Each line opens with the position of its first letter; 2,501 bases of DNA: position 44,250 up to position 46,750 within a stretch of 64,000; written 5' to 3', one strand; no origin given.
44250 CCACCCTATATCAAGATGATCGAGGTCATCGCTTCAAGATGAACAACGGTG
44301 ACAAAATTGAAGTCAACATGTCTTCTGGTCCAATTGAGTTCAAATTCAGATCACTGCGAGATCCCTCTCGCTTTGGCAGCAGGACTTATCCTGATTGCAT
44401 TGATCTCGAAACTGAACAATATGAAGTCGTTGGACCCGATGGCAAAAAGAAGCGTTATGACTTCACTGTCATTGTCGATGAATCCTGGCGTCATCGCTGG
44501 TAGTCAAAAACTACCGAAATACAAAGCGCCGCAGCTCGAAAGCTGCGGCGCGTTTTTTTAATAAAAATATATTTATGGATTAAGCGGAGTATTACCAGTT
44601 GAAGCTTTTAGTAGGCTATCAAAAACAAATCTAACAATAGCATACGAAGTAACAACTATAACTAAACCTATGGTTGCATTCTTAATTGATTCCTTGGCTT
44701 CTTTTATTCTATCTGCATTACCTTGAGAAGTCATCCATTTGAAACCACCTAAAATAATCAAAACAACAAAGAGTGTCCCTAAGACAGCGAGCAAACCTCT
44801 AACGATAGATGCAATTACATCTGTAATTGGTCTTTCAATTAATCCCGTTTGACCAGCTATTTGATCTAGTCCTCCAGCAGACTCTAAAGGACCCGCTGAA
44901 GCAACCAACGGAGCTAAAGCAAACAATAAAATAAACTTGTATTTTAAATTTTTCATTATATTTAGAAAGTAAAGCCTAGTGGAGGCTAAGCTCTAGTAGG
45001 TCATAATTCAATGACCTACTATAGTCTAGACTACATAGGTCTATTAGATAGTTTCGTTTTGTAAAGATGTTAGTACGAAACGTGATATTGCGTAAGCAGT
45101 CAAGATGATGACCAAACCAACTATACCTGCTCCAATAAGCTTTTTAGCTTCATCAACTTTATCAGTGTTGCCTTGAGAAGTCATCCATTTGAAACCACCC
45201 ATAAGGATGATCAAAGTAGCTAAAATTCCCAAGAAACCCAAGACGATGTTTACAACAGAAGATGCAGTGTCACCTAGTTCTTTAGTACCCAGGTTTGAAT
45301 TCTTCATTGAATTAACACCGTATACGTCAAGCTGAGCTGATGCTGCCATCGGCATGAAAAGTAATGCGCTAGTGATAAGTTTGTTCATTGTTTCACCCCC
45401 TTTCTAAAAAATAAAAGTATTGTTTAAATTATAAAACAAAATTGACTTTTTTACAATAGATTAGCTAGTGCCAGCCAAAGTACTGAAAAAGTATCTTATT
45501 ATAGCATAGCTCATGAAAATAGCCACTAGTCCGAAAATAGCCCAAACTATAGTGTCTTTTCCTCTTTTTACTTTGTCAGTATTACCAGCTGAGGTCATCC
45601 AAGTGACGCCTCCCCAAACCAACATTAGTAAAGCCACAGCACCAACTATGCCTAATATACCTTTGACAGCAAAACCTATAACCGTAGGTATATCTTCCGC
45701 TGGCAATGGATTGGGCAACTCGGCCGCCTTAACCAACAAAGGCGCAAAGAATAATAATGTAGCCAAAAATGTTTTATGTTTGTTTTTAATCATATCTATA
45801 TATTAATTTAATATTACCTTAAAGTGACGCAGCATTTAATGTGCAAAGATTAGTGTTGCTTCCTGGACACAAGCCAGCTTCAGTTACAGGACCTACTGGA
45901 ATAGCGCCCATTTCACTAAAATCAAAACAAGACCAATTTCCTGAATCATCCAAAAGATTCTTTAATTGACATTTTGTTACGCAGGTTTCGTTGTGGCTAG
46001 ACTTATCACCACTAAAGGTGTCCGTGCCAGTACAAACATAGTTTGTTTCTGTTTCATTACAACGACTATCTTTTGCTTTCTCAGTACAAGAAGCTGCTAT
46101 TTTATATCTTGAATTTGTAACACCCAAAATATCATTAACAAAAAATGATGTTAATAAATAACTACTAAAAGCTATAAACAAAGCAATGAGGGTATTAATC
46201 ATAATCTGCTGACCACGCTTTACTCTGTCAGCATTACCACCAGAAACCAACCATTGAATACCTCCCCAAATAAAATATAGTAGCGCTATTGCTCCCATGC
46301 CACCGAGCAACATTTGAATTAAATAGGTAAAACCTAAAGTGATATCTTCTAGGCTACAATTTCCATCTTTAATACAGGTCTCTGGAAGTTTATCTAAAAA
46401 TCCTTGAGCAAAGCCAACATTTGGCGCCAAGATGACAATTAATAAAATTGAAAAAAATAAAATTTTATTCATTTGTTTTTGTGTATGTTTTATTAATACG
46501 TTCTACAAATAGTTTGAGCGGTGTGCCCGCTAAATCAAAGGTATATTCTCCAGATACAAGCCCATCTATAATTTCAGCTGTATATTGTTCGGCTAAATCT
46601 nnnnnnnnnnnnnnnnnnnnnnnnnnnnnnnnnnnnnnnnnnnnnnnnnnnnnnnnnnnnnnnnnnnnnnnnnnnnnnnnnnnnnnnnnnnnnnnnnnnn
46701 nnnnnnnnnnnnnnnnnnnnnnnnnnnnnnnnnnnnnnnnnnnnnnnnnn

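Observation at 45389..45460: Internal consensus promoter and strong SD single out paralog 2 as the highly expressed member of the array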

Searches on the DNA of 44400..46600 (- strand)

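Call 22: search_rna_families(source=window, start=44400, end=46600, threshold=evalue, max_evalue=10)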
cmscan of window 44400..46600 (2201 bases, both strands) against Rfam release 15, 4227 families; matches with E-value up to 10: 10.
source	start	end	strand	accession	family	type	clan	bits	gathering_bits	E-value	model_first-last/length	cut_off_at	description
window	44451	44565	+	RF00121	MicC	Gene; sRNA;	-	22.7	90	2.1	1-123/123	no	MicC RNA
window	46389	46486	+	RF01606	plasmodium_snoR31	Gene; snRNA; snoRNA; HACA-box;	-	21.3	60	8.8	1-145/145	no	small nucleolar RNA snoR31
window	44513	44568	-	RF02067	STnc310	Gene; sRNA;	-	20.3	40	1.1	1-61/61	no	Salmonella enterica sRNA STnc310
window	44520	44576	-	RF02901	AaHKsRNA41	Gene; sRNA;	-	19.2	97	0.16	1-187/187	no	Aggregatibacter sRNA 41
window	44447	44557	+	RF02865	ncS01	Gene; sRNA;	-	18.6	58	3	1-110/110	no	Burkholderia sRNA 1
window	44545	44683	+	RF00113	SIB_RNA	Gene; antitoxin;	-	17.5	56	2.9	1-147/147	no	Short Intergenic Abundant RNA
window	44451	44559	+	RF00506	Thr_leader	Cis-reg; leader;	-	17.3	55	4.6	1-118/118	no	Threonine operon leader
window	44527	44575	+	RF01581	RUF6-5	Gene; sRNA;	-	16.8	70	6.1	1-156/156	no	Plasmodium RNA of unknown function RUF6-5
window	44521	44563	-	RF04063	MIR2629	Gene; miRNA;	-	15.2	60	3.7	1-66/66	no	MIR2629 microRNA precursor family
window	44516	44609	+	RF04178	BTnc005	Gene; sRNA;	-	13.8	174.8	4.9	1-205/205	no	Bacteroides sRNA BTnc005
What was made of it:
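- On Any curated Rfam family: No overlapping match at E <= 10 in the window (call 22).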

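Call 54: build_rna_model(alignment_id=A3, structure=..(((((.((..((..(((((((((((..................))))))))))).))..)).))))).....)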
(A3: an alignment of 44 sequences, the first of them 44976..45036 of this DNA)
Model R1 built from alignment A3 (44 sequences, 74 columns); structure: as given.
model positions 58; base pairs 20; branch points 0; effective number of sequences 5.26; information 0.961 bits per position. Calibrated on 0.2 Mb of random sequence (short: E-values are rough).
structure used (alignment columns):
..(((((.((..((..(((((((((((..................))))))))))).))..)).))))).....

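Call 55: search_with_rna_model(model_id=R1, sources=[window, L011, L014, L019, L020, L022, L024, L027, L029, L030, L033, L034, L035, L036, L037, L038, L039, L040, L041, L042, L043, L044, L045, L046, L047, L048, L049, L050, L051, L052, L053, L054, L055, L056, L057, L058, L059, L060, L061, L062, L063, L064, L066, L067, L068, L070, L071, L072, L073, L074, L075, L076, L077, L078, L079, L080], max_evalue=1)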
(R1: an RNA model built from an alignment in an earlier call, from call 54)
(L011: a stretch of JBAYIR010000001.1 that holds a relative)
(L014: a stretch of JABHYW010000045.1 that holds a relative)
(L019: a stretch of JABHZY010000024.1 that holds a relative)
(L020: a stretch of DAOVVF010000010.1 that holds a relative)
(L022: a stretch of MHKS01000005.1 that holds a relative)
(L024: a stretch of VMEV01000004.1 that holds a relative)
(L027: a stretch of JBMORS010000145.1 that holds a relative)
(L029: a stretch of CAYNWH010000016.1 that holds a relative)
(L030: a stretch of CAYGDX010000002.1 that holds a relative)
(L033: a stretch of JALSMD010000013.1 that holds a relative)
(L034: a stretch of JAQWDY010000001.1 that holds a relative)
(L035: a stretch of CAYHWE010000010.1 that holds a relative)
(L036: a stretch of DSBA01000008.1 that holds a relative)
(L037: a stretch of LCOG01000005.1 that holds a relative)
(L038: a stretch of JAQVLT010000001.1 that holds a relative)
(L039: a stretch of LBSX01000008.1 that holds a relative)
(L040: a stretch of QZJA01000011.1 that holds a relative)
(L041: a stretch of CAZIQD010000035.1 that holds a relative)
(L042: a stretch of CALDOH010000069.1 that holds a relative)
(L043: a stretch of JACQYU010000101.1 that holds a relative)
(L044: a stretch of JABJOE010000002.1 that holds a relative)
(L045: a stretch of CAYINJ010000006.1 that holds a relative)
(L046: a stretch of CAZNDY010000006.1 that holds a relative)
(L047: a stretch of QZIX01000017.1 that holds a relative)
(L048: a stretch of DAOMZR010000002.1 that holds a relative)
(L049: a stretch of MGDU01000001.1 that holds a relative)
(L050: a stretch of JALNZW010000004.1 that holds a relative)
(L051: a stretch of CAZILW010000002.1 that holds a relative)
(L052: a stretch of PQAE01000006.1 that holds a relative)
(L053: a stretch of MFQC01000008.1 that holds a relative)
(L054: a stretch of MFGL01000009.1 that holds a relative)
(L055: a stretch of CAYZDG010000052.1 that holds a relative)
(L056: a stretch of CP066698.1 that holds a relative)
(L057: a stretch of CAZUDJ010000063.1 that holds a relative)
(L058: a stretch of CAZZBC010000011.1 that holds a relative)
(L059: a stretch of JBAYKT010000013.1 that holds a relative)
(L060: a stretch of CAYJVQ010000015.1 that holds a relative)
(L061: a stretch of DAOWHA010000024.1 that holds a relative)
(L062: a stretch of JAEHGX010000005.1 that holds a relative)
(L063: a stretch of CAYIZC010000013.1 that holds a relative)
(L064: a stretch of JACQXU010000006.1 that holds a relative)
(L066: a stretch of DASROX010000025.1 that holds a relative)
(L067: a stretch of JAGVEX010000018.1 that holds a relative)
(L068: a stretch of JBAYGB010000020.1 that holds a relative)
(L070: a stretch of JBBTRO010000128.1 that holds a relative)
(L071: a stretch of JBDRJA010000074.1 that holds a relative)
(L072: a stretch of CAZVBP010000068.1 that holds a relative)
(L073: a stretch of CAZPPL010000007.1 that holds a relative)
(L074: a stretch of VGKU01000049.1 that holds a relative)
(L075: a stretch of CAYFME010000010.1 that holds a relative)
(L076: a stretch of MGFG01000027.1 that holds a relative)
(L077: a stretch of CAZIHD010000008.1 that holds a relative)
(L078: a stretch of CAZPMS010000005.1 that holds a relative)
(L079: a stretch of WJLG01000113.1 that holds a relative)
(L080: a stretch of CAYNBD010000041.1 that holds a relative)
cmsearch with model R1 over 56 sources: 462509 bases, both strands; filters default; matches with E-value up to 1: 4.
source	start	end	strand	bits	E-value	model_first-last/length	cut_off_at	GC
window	44979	45036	-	64.1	1.9e-12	1-58/58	no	0.4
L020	4448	4488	+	38.4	5.7e-06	1-42/58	3'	0.44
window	44979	45036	+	38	7.3e-06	1-58/58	no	0.4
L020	4448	4488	-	30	0.00075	17-58/58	5'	0.44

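Call 71: search_rna_families(sources=[L003, L015, L021, L065, L056], threshold=evalue, max_evalue=1)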
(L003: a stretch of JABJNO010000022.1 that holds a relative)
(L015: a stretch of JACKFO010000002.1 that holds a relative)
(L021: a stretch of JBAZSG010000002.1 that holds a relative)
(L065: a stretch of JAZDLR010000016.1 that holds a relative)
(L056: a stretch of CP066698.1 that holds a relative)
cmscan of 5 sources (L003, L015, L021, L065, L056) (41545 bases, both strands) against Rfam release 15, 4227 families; matches with E-value up to 1: 2.
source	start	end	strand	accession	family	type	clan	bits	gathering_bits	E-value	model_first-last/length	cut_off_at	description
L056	4374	4502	-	RF01470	rli38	Gene; sRNA;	-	34.5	49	0.35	1-150/150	no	Listeria sRNA rli38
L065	4266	4333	+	RF03306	mir-3923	Gene; miRNA;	-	26.5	94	0.82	1-83/83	no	mir-3923 microRNA precursor family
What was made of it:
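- On Any curated Rfam family: In five related loci searched at E <= 1, the only overlapping matches were chance-level hairpin hits far below gathering score: mir-3923 in L065 (26.5 bits against 94) and rli38 in L056 (34.5 against 49) (call 71).
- Tried and rejected: Searches of the window spacer and of five related loci found no family for either RNA element (calls 22, 71).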
